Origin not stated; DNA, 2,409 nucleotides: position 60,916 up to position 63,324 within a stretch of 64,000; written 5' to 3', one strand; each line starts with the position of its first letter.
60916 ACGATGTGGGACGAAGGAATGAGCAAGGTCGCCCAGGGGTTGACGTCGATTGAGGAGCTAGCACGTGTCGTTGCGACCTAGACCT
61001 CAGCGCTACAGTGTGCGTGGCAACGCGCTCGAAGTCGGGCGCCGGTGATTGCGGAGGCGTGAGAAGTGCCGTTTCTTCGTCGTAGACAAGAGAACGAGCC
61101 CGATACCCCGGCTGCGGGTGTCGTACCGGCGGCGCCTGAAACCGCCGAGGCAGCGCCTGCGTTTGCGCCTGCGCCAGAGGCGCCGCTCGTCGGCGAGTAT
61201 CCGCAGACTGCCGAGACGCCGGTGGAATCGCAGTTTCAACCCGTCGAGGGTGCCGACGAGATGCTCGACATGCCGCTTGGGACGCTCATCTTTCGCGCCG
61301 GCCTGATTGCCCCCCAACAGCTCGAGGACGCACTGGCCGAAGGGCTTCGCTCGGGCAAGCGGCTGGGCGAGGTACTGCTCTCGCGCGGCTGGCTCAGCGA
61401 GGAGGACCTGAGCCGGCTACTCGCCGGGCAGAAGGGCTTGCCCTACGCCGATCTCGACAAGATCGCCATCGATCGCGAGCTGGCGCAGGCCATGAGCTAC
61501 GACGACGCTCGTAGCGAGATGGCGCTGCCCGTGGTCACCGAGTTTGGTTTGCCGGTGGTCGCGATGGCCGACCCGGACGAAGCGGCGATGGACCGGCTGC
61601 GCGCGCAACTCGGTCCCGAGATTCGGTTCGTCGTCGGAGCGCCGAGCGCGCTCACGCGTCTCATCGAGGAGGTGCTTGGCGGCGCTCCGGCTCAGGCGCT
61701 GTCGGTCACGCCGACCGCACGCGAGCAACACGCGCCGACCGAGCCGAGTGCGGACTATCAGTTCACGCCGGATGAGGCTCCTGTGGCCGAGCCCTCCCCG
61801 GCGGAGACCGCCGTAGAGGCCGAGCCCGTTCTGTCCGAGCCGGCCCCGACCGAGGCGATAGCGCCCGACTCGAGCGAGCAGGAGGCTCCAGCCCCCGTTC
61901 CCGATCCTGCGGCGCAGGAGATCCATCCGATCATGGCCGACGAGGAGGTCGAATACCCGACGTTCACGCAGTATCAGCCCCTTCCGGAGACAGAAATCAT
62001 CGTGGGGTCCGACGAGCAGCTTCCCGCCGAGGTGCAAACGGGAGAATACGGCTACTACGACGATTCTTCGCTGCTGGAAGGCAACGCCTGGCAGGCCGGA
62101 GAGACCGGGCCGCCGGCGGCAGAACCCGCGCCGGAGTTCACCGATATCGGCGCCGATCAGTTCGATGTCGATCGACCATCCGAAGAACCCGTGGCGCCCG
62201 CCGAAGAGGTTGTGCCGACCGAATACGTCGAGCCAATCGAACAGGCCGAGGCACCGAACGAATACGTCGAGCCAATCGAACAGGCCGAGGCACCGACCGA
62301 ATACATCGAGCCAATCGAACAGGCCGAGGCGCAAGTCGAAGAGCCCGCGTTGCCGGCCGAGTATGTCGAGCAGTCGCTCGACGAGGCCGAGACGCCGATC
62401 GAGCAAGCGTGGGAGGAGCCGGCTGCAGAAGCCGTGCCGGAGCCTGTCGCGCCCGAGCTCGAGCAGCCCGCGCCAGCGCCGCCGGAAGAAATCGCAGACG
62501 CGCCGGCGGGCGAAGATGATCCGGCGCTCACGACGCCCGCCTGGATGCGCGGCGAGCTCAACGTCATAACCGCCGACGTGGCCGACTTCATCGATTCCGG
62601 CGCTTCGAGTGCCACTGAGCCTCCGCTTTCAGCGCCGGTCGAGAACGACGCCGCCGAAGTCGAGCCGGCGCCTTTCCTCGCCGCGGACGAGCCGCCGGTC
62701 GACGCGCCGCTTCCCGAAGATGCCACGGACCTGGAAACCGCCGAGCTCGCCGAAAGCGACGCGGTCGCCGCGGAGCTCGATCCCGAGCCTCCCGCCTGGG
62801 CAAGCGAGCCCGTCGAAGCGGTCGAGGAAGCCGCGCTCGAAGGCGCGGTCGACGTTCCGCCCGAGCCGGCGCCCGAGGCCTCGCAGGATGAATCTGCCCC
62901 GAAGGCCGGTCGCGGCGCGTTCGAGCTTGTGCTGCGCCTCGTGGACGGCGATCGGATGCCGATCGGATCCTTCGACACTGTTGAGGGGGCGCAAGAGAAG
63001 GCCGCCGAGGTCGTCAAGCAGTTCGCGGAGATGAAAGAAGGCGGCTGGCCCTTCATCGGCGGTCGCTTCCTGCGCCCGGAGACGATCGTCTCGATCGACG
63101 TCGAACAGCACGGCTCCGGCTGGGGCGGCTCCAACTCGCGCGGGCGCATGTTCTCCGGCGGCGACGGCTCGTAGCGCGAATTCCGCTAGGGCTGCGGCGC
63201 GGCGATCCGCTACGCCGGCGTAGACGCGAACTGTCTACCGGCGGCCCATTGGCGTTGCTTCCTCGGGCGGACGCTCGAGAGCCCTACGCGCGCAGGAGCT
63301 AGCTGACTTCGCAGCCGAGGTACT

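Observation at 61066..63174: Orphan MshEN-type c-di-GMP-receptor-like protein downstream of pilB, fused to an acidic disordered region of about 400 aa and a novel C-terminal domain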

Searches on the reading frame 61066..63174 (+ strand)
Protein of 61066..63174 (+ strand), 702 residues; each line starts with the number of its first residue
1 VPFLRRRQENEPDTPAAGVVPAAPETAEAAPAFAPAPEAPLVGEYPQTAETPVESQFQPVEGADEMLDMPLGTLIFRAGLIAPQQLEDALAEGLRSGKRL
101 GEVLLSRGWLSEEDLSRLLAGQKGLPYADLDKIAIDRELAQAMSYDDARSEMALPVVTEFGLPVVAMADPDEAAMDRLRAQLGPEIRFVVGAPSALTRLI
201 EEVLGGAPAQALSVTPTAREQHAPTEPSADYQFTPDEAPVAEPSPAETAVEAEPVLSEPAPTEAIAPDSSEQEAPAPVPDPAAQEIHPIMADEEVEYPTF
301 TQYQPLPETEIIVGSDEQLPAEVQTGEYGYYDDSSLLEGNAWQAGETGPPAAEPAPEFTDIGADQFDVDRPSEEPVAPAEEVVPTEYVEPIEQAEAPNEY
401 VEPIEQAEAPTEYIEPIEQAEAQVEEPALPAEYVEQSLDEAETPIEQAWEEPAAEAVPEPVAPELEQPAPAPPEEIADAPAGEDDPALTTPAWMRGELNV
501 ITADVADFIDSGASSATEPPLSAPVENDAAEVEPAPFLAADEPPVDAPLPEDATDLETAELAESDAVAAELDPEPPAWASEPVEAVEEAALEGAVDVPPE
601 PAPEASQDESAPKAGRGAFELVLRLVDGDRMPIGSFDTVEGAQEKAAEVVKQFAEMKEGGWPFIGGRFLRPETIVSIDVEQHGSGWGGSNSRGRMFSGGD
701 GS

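Call 3: search_protein_families(library=pfam, proteins=[window:61066-63174:+], max_evalue=0.1)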
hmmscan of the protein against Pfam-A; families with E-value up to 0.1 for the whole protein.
window:61066-63174:+ (702 aa): 1 family
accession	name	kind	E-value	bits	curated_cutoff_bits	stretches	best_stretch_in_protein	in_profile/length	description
PF05157.20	MshEN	-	3.9e-14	52.8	23.1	1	124-207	2-87/90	MshEN domain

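Call 4: search_protein_families(library=ncbifam, proteins=[window:61066-63174:+], max_evalue=0.1)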
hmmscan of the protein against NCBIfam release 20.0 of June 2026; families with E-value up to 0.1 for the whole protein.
window:61066-63174:+ (702 aa): 5 families
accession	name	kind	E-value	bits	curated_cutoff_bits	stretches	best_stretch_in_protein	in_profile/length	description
NF053729.1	c-di-GMP_motif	domain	8.2e-15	54.3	38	1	70-122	1-53/53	cyclic di-GMP-binding domain-containing protein, MshE-related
NF012033.0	PRK15489.1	equivalog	1.6e-12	46.4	537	1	71-272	493-693/703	glycosyl transferase family protein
TIGR02538.1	type_IV_pilB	equivalog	3.8e-12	45.6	675.65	1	71-221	2-153/564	type IV-A pilus assembly ATPase PilB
NF008411.1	PRK11234.1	equivalog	1.9e-11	43.1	1170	1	66-191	481-604/723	cyclic di-3',5'-guanylate-activated glycosyltransferase NfrB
TIGR03029.1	EpsG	equivalog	0.0035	16.5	313.8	1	69-143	3-77/274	chain length determinant protein tyrosine kinase EpsG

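Call 5: find_homologous_proteins(query=window:61066-63174:+, max_evalue=0.001)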
Query window:61066-63174:+ (702 aa): 655 proteins with E <= 0.001 among 8000 candidates; the best 120 are listed.
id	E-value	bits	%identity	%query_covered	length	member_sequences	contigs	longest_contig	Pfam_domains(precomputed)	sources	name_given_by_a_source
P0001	0.0e+0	1354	93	100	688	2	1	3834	PF05157.21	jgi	-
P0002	0.0e+0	1168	84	100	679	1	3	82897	PF05157.21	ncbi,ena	-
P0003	0.0e+0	1166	84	100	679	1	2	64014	PF05157.21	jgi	jgi:hypothetical protein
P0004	0.0e+0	1022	72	95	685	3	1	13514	PF05157.21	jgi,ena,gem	-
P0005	7.7e-278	942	72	94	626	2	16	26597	PF05157.21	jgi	jgi:hypothetical protein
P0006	1.2e-265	902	68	100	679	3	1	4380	PF05157.21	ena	-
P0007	4.7e-248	844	68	93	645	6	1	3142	PF05157.21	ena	-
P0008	7.9e-245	833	65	99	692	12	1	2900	PF05157.21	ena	-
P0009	3.2e-243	828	66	93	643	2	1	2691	PF05157.21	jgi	-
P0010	6.9e-242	824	64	100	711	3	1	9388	PF05157.21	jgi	jgi:hypothetical protein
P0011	4.1e-239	814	68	94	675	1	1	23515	PF05157.21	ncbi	ncbi:MAG: hypothetical protein WBQ14_05725 [Gaiellaceae bacterium]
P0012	5.7e-238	811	62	100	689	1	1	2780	PF05157.21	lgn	-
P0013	5.8e-234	797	65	95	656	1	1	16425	PF05157.21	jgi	jgi:hypothetical protein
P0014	3.2e-233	795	65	93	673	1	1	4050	PF05157.21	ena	-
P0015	4.0e-233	795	64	93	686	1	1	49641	PF05157.21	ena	-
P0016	5.2e-232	791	65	93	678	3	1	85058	PF05157.21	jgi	jgi:hypothetical protein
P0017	4.1e-231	788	60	93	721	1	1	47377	PF05157.21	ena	-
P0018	3.1e-230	785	62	100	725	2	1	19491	PF05157.21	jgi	jgi:hypothetical protein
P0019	4.3e-230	785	60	93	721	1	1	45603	PF05157.21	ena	-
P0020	8.1e-230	784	66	51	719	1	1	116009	PF05157.21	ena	-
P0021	6.0e-229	781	63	100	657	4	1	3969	PF05157.21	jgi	-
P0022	1.9e-228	779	63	93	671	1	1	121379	PF05157.21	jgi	jgi:exonuclease VII small subunit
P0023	2.8e-225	769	62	93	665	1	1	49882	PF05157.21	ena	-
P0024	6.1e-225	768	61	93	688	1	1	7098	PF05157.21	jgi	jgi:hypothetical protein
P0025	1.9e-224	766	64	93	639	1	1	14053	PF05157.21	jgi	-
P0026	2.3e-224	766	64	93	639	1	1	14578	PF05157.21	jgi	-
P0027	3.4e-224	765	62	93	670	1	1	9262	PF05157.21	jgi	jgi:hypothetical protein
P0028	1.5e-223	763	64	93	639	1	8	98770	PF05157.21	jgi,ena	jgi:hypothetical protein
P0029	7.2e-223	761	60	93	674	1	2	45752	PF05157.21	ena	-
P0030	1.2e-222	760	63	93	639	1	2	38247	PF05157.21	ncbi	-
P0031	7.1e-222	757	60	93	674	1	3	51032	PF05157.21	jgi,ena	jgi:hypothetical protein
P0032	1.6e-221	756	60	93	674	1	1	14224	PF05157.21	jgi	jgi:hypothetical protein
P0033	7.8e-219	747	67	45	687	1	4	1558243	PF05157.21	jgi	jgi:hypothetical protein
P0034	5.1e-218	745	63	93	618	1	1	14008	PF05157.21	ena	-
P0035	5.4e-218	745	63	93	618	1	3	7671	PF05157.21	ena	-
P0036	1.2e-217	743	64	93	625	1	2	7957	PF05157.21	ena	-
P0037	1.6e-217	743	62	93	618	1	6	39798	PF05157.21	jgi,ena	jgi:hypothetical protein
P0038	9.7e-217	740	62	93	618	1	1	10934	PF05157.21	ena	-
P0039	1.2e-216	740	62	93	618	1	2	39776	PF05157.21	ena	-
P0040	1.3e-216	740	65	90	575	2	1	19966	PF05157.21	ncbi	-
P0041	3.7e-215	735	63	92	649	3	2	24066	PF05157.21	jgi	jgi:hypothetical protein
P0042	6.3e-215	734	63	93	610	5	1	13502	PF05157.21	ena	-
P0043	7.1e-215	734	62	93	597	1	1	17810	PF05157.21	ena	-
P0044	2.3e-214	733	59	93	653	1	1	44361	PF05157.21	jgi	-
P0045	5.5e-214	731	59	93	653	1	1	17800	PF05157.21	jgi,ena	-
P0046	7.2e-205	701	73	48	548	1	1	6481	PF05157.21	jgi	jgi:hypothetical protein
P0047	9.3e-205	701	60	93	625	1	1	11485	PF05157.21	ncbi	ncbi:MAG: GspE/PulE/PilB domain-containing protein [Gaiellaceae bacterium]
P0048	7.8e-198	678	43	37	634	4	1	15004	PF05157.21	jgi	-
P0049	1.0e-197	678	70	50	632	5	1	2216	PF05157.21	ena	-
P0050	4.1e-196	672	55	99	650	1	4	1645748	PF05157.21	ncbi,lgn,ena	-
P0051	4.7e-192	659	58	93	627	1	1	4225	PF05157.21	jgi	jgi:hypothetical protein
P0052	6.4e-191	655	57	99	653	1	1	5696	PF05157.21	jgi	jgi:Type II secretion system (T2SS), protein E, N-terminal domain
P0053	3.3e-189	649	55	93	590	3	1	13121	PF05157.21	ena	-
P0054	6.4e-189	648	58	94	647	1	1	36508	PF05157.21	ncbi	-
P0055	2.4e-182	627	57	92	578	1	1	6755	PF05157.21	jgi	jgi:hypothetical protein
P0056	1.2e-179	618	57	92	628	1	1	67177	PF05157.21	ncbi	-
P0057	5.8e-178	612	55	93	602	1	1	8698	PF05157.21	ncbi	ncbi:MAG TPA: hypothetical protein VII05_02890 [Gaiellaceae bacterium]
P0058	2.6e-177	610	55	92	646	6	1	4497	PF05157.21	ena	-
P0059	7.0e-162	559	58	79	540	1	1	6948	PF05157.21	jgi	jgi:exonuclease VII small subunit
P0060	4.2e-160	553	60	50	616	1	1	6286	PF05157.21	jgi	jgi:hypothetical protein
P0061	2.1e-154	534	49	100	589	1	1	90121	PF05157.21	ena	-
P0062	4.8e-147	510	49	100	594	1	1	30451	PF05157.21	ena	-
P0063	3.9e-145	504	62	49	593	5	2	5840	PF05157.21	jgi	jgi:hypothetical protein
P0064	1.5e-143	499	63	45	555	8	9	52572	PF05157.21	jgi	jgi:hypothetical protein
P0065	3.5e-142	494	57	49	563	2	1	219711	PF05157.21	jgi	-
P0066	6.2e-142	493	54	57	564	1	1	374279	PF05157.21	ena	-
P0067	1.0e-140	489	47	99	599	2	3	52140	PF05157.21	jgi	jgi:hypothetical protein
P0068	1.1e-136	476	43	61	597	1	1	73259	PF05157.21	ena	-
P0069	6.0e-135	470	57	51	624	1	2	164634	PF05157.21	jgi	jgi:hypothetical protein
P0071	4.6e-132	461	81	20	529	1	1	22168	PF05157.21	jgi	jgi:hypothetical protein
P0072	1.5e-129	452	62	41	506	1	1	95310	PF05157.21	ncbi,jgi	ncbi:MAG: hypothetical protein ABSC51_04880 [Gaiellaceae bacterium]|jgi:hypothetical protein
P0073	5.4e-124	434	42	99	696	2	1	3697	PF05157.21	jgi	-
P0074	1.8e-95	340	52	44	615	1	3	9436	PF05157.21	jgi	jgi:hypothetical protein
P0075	1.5e-92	330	55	41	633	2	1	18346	PF05157.21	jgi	jgi:hypothetical protein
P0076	1.3e-90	324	51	50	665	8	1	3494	PF05157.21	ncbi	ncbi:MAG: GspE/PulE/PilB domain-containing protein [Gaiellaceae bacterium]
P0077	4.8e-66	242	47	17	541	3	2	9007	PF05157.21,PF10415.15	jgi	jgi:hypothetical protein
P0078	4.2e-51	193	56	21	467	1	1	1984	PF05157.21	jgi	jgi:hypothetical protein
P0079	9.2e-51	192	55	22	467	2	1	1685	PF05157.21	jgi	jgi:hypothetical protein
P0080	9.7e-50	189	46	34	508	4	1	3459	PF05157.21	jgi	jgi:hypothetical protein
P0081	2.2e-48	184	56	20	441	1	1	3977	PF05157.21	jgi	jgi:MshEN domain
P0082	2.2e-48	184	57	20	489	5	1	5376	PF05157.21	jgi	jgi:hypothetical protein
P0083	3.5e-48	183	49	24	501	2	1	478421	PF05157.21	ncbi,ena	-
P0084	5.6e-48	183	48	25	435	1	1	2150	PF05157.21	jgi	jgi:hypothetical protein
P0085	8.1e-48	182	57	20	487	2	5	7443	PF05157.21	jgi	jgi:hypothetical protein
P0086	1.1e-47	182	56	20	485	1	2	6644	PF05157.21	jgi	jgi:hypothetical protein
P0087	5.4e-47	179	50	27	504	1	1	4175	PF05157.21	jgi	jgi:hypothetical protein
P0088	5.9e-47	179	57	20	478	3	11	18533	PF05157.21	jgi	jgi:hypothetical protein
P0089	6.3e-47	179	57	20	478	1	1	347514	PF05157.21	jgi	jgi:MshEN domain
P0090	8.9e-47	179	52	20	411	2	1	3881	PF05157.21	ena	-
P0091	9.2e-47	179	48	24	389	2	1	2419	PF05157.21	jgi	jgi:Type II secretion system (T2SS), protein E, N-terminal domain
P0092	1.2e-46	178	44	31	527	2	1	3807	PF05157.21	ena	-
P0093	1.4e-46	178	55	20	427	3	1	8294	PF05157.21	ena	-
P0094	1.4e-46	178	54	21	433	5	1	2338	PF05157.21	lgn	-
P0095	3.1e-46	177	55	20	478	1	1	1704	PF05157.21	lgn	-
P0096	6.3e-46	176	47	21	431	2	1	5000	PF05157.21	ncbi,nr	ncbi:MAG: hypothetical protein M3P42_02885 [Actinomycetota bacterium]|nr:hypothetical protein [Actin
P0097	7.3e-46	176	56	20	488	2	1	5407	PF05157.21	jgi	jgi:Type II secretion system (T2SS), protein E, N-terminal domain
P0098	1.3e-45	175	49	24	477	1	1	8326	PF05157.21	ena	-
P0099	1.6e-45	175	49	26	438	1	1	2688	PF05157.21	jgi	jgi:hypothetical protein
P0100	1.8e-45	174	54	20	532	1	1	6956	PF05157.21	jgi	jgi:hypothetical protein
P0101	6.8e-45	173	52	20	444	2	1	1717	PF05157.21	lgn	-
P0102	7.5e-45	172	49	23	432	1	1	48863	PF05157.21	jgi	jgi:hypothetical protein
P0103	1.0e-44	172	46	29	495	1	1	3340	PF05157.21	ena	-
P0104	1.2e-44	172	56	20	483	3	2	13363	PF05157.21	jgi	jgi:hypothetical protein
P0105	1.3e-44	172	52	20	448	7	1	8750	PF05157.21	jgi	jgi:hypothetical protein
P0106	2.5e-44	171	53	20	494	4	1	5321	PF05157.21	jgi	jgi:type II secretion system (T2SS) protein E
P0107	3.7e-44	170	38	38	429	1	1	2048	PF05157.21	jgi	jgi:hypothetical protein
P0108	3.7e-44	170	50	21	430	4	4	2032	PF05157.21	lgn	-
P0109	3.7e-44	170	46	26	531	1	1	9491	PF05157.21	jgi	jgi:type II secretion system (T2SS) protein E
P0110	4.4e-44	170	41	32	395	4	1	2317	PF05157.21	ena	-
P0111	5.7e-44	169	55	20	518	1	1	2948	PF05157.21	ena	-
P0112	5.8e-44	169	47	27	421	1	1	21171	PF05157.21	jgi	jgi:hypothetical protein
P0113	1.1e-43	168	46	27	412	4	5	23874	PF05157.21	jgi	jgi:hypothetical protein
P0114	1.1e-43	168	40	36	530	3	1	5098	PF05157.21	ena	-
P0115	1.3e-43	168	51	21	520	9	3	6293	PF05157.21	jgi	jgi:type II secretion system (T2SS) protein E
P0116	1.4e-43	168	45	34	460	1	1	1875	PF05157.21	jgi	jgi:MshEN domain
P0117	1.5e-43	168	42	31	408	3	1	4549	PF05157.21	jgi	jgi:hypothetical protein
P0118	1.6e-43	168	46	33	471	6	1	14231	PF05157.21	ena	-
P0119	1.9e-43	168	51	20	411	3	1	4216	PF05157.21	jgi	jgi:hypothetical protein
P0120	2.6e-43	167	52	20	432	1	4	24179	PF05157.21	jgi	jgi:type IV pilus assembly protein PilB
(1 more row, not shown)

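Call 8: find_encoding_contigs(protein=P0002, flank=10000, max_places=2)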
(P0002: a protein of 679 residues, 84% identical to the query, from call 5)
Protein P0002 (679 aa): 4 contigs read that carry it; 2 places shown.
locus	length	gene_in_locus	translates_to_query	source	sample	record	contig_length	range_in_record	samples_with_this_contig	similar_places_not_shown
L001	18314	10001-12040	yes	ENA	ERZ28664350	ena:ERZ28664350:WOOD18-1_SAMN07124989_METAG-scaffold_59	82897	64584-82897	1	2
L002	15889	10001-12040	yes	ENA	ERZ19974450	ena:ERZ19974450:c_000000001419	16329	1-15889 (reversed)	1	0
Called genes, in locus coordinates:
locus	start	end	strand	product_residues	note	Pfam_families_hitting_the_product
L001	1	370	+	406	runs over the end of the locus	PF00437:T2SSE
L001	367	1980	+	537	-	PF01464:SLT, PF13406:SLT_2, PF01551:Peptidase_M23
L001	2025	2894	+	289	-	-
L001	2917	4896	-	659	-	-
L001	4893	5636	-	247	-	PF07963:N_methyl (weak)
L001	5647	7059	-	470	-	-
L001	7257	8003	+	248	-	PF06750:A24_N_bact, PF01478:Peptidase_A24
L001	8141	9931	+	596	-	PF05157:MshEN, PF00437:T2SSE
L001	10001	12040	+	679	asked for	PF05157:MshEN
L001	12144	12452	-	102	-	-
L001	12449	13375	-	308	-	-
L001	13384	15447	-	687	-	-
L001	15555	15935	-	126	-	PF07963:N_methyl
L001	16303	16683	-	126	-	PF07963:N_methyl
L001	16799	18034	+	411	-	PF13401:AAA_22 (faint), PF00437:T2SSE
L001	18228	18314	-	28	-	?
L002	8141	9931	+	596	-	PF05157:MshEN, PF00437:T2SSE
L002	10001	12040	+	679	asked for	PF05157:MshEN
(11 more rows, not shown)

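Call 9: find_encoding_contigs(protein=P0050, flank=10000, max_places=2)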
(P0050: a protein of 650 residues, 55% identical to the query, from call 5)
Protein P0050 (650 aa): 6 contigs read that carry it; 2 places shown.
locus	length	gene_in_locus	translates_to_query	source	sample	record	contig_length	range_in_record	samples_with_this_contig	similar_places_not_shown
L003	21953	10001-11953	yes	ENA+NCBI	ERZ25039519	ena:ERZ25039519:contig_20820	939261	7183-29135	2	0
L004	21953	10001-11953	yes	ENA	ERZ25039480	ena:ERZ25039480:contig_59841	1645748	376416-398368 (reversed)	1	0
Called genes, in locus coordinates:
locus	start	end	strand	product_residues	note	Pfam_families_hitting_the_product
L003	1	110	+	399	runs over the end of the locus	PF13191:AAA_16 (faint), PF00437:T2SSE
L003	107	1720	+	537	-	PF01464:SLT, PF13406:SLT_2, PF01551:Peptidase_M23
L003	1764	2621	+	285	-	-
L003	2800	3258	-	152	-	-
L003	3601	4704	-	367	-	-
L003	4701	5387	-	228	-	PF07963:N_methyl (weak)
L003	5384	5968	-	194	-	-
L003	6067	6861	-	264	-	-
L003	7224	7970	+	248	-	PF06750:A24_N_bact, PF01478:Peptidase_A24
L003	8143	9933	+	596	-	PF05157:MshEN, PF00437:T2SSE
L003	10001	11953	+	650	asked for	PF05157:MshEN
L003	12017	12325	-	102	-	-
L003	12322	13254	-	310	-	-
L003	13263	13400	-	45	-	-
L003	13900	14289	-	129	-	PF07963:N_methyl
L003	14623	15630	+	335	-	PF00437:T2SSE, PF25199:nSTAND_NTPase5 (faint), PF13191:AAA_16 (weak), PF13555:AAA_29 (faint), PF13401:AAA_22 (faint)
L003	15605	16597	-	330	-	-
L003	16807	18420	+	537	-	PF11104:PilM_2, PF14450:FtsA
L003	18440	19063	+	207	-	PF05137:PilN (weak)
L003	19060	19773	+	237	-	PF04350:PilO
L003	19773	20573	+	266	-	-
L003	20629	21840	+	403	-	PF28597:T2SSF_N, PF00482:T2SSF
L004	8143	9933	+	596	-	PF05157:MshEN, PF00437:T2SSE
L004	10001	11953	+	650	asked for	PF05157:MshEN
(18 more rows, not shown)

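Call 10: find_encoding_contigs(protein=P0083, flank=10000, max_places=2)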
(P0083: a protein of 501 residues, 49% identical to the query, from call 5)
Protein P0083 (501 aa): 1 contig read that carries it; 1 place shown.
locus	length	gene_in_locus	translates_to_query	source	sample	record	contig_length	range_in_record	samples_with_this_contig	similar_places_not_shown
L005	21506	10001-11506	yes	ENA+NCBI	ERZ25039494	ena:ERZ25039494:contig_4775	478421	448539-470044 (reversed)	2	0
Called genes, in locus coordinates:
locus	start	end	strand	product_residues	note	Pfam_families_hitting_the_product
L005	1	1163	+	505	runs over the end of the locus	-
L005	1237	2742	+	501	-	-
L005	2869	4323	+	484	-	-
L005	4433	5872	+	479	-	-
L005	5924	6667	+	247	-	PF06750:A24_N_bact, PF01478:Peptidase_A24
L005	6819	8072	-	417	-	PF13400:Tad, PF00092:VWA (faint), PF13519:VWA_2 (faint)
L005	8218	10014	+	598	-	PF05157:MshEN, PF00437:T2SSE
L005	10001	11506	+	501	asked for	PF05157:MshEN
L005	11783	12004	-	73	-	PF09413:DUF2007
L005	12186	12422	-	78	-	-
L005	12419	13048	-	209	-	-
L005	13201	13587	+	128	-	PF07963:N_methyl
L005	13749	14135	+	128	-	PF07963:N_methyl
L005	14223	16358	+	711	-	-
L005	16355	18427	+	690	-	-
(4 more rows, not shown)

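Call 60: search_protein_families(library=ncbifam, alignment_id=A2, max_evalue=1e-9)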
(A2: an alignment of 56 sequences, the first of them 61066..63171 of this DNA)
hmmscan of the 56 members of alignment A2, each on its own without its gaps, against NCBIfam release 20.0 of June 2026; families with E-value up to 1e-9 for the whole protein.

A. member 1, window:61066-63171:+ (702 aa): 4 families
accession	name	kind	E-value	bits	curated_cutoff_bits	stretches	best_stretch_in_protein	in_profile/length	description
NF053729.1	c-di-GMP_motif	domain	8.2e-15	54.3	38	1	70-122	1-53/53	cyclic di-GMP-binding domain-containing protein, MshE-related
NF012033.0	PRK15489.1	equivalog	1.6e-12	46.4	537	1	71-272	493-693/703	glycosyl transferase family protein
TIGR02538.1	type_IV_pilB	equivalog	3.8e-12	45.6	675.65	1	71-221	2-153/564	type IV-A pilus assembly ATPase PilB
NF008411.1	PRK11234.1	equivalog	1.9e-11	43.1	1170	1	66-191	481-604/723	cyclic di-3',5'-guanylate-activated glycosyltransferase NfrB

B. families by the number of members that match (of 56 scanned): 4 families
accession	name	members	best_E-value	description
NF012033.0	PRK15489.1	56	5.5e-16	glycosyl transferase family protein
NF053729.1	c-di-GMP_motif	56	3e-15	cyclic di-GMP-binding domain-containing protein, MshE-related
NF008411.1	PRK11234.1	53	6.1e-18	cyclic di-3',5'-guanylate-activated glycosyltransferase NfrB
TIGR02538.1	type_IV_pilB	49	3.6e-15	type IV-A pilus assembly ATPase PilB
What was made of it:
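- On MshEN / T2SSE_N domain family (Pfam PF05157; NCBIfam NF053729): 56 of 56 family members match at E <= 1e-9 (call 60).
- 56 of 56 members hit NF053729 at E <= 1e-9 (call 60). All 56 members pass the curated motif model (call 60).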

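Call 61: predict_structure(alignment_id=A2)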
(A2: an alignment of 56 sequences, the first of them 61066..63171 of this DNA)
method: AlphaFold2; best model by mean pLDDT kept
length: 702 residues; sequences in the alignment: 56
mean_pLDDT: 58.8   pTM: 0.41
mean pLDDT of the five models: 58.8, 57.8, 56.8, 55.6, 55.4
residues with pLDDT >= 90: 177; 70-90: 44; 50-70: 78; < 50: 403
segments of 3 or more residues with pLDDT < 50: 1-3, 5-11, 16-30, 32-35, 38-50, 211-244, 246-287, 339-344, 349-471, 474-492, 495-518, 521-524, 526-543, 545-577, 579-613, 686-688, 697-702
pLDDT, mean of each block of 10 residues (from residue 1): 45 45 40 47 46 75 89 92 95 95 95 95 95 93 96 95 96 96 96 96 85 38 35 43 42 40 41 42 45 50 57 57 59 55 47 41 34 41 41 40 43 41 41 38 37 39 41 46 38 45 41 45 45 40 43 39 36 40 40 37 33 65 91 93 95 88 88 90 57 50 35
secondary structure, 60 per line:
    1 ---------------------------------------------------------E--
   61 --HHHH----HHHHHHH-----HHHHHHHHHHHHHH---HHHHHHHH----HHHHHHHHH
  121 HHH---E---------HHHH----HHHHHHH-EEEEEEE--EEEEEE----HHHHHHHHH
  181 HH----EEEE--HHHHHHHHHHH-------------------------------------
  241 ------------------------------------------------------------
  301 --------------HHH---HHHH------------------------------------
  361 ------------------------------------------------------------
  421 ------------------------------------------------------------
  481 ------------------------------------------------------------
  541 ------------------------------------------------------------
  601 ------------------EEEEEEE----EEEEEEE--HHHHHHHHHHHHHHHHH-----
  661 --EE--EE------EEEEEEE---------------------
elements in order (helices of 4 or more, strands of 3 or more residues): H63-66 H71-77 H83-96 H100-107 H112-123 H137-140 H145-151 E153-159 E162-167 H172-182 E187-190 H193-203 H321-324 E619-625 E630-636 H639-655 E675-681
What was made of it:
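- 61435..61686 (+): MshEN C-terminal subdomain (T2SSE_N1-like, residues 124-207). Pfam PF05157 (call 3). pLDDT 93-96 (call 61).
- On MshEN / T2SSE_N domain family (Pfam PF05157; NCBIfam NF053729): The AF2 model has pLDDT 89-96 over residues 55-210 (call 61).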
